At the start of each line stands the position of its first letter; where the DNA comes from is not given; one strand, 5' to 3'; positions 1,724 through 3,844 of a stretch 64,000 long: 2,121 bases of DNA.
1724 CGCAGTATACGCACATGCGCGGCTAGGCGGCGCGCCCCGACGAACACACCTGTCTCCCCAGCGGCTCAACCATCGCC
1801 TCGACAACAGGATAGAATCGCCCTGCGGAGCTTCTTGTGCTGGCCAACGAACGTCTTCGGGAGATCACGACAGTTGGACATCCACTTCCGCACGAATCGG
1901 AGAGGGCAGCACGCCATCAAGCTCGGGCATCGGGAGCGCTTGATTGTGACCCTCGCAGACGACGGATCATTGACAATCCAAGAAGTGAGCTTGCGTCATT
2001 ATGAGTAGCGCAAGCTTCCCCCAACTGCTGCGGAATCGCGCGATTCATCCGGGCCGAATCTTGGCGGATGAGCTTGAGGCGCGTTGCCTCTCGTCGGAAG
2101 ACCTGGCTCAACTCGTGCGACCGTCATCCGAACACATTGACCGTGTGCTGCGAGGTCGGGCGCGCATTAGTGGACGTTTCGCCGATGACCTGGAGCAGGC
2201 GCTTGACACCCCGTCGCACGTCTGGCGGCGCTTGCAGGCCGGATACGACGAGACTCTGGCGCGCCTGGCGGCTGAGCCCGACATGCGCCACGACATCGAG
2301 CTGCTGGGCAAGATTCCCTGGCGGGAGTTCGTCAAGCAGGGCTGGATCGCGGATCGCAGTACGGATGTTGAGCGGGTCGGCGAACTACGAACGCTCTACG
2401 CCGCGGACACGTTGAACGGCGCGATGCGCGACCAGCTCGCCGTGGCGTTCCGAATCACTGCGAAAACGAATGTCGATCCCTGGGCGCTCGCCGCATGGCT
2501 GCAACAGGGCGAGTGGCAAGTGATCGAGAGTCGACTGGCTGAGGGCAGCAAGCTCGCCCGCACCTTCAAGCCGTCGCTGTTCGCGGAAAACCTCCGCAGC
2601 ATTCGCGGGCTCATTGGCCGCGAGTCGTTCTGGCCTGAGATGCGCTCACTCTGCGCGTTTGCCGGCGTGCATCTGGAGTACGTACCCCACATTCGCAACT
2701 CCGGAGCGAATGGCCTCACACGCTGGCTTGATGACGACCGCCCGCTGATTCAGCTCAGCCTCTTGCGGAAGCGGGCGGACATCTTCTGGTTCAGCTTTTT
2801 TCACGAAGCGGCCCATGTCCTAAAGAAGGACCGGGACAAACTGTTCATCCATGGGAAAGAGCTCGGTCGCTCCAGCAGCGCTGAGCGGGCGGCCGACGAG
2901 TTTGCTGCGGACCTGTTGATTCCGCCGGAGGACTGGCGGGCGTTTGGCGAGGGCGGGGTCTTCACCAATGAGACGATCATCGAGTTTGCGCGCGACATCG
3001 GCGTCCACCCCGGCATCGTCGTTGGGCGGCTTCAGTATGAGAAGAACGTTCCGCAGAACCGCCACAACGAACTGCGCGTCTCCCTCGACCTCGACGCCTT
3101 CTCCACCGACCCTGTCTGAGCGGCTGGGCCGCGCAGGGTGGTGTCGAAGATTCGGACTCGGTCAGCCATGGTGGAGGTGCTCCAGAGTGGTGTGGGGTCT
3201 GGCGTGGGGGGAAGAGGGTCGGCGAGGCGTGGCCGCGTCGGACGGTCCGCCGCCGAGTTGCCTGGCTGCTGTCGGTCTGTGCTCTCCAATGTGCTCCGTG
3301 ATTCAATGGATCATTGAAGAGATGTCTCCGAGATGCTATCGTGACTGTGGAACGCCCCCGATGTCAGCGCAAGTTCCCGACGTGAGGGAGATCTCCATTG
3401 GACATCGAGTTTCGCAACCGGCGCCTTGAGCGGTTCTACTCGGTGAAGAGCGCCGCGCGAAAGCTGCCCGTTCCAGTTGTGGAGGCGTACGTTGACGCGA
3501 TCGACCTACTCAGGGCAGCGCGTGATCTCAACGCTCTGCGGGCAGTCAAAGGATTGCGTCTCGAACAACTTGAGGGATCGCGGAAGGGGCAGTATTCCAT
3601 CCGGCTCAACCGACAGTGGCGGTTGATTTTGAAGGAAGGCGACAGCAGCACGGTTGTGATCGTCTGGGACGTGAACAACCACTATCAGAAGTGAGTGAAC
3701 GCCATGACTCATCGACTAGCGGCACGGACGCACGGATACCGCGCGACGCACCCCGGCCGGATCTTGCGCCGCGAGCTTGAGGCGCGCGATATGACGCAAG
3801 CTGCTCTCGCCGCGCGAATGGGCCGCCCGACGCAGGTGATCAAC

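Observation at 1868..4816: Tandem higB/higA modules in which HigA is fused to an ImmA/IrrE metallopeptidase domain; first toxin copy internally deleted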

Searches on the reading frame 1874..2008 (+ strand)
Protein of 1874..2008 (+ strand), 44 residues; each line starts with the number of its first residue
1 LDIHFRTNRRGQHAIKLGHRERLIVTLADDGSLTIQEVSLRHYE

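Call 82: search_protein_families(library=pfam, proteins=[window:1874-2008:+], max_evalue=1)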
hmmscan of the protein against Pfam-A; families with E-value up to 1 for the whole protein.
window:1874-2008:+ (44 aa): 1 family
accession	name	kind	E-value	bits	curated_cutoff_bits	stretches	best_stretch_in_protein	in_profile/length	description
PF04545.22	Sigma70_r4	-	0.054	13.5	24.1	1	17-39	5-27/50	Sigma-70, region 4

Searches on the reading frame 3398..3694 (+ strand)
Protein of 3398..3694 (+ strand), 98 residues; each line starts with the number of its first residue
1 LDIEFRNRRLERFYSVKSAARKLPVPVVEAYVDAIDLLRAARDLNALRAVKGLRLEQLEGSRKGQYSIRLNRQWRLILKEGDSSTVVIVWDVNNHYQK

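Call 3: search_protein_families(library=pfam, proteins=[window:3398-3694:+], max_evalue=1)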
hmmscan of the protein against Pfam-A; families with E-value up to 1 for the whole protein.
window:3398-3694:+ (98 aa): 2 families
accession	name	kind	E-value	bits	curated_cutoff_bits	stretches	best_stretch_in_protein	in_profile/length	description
PF05015.19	HigB-like_toxin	-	2.9e-15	56.9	27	1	4-85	2-83/91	RelE-like toxin of type II toxin-antitoxin system HigB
PF24732.2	ParE_like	-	8.6e-06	26.1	24.4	1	34-95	7-62/67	ParE-like toxin domain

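Call 4: search_protein_families(library=ncbifam, proteins=[window:3398-3694:+], max_evalue=1)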
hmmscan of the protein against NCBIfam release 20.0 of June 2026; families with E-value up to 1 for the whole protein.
window:3398-3694:+ (98 aa): 2 families
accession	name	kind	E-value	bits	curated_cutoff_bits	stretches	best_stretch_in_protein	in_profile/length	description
TIGR02116.1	toxin_Txe_YoeB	equivalog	0.0009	19.4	51.8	1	55-96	41-80/80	Txe/YoeB family addiction module toxin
TIGR02385.1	RelE_StbE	subfamily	0.066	13.7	27.9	1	33-97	28-86/88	type II toxin-antitoxin system mRNA interferase toxin, RelE/StbE family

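Call 6: search_protein_families(library=padloc, proteins=[window:3398-3694:+], max_evalue=1)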
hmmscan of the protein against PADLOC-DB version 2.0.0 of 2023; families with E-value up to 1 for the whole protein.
window:3398-3694:+ (98 aa): 0 families

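Call 57: search_solved_structures(query=window:3398-3694:+, max_evalue=1, show_alignments=3)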
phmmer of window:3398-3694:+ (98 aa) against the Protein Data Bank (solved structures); distinct sequences matched with E-value up to 1: 6.
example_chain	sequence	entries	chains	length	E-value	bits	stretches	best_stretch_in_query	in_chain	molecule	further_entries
6f8s_B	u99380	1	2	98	3.5e-07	33.6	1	35-78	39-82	Putative Killer protein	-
4mct_B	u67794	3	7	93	0.047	17.2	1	5-79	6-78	Killer protein | Endoribonuclease HigB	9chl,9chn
4px8_A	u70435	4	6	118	0.084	16.4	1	5-79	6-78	Killer protein | Host inhibition of growth B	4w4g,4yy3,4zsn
5ixl_A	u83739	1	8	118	0.085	16.4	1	5-79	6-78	Endoribonuclease HigB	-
4mcx_B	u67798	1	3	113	0.085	16.4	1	5-79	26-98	Killer protein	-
4ypb_QY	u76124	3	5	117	0.088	16.4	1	5-79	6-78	Host inhibition of growth B | Killer protein | Endoribonuclease HigB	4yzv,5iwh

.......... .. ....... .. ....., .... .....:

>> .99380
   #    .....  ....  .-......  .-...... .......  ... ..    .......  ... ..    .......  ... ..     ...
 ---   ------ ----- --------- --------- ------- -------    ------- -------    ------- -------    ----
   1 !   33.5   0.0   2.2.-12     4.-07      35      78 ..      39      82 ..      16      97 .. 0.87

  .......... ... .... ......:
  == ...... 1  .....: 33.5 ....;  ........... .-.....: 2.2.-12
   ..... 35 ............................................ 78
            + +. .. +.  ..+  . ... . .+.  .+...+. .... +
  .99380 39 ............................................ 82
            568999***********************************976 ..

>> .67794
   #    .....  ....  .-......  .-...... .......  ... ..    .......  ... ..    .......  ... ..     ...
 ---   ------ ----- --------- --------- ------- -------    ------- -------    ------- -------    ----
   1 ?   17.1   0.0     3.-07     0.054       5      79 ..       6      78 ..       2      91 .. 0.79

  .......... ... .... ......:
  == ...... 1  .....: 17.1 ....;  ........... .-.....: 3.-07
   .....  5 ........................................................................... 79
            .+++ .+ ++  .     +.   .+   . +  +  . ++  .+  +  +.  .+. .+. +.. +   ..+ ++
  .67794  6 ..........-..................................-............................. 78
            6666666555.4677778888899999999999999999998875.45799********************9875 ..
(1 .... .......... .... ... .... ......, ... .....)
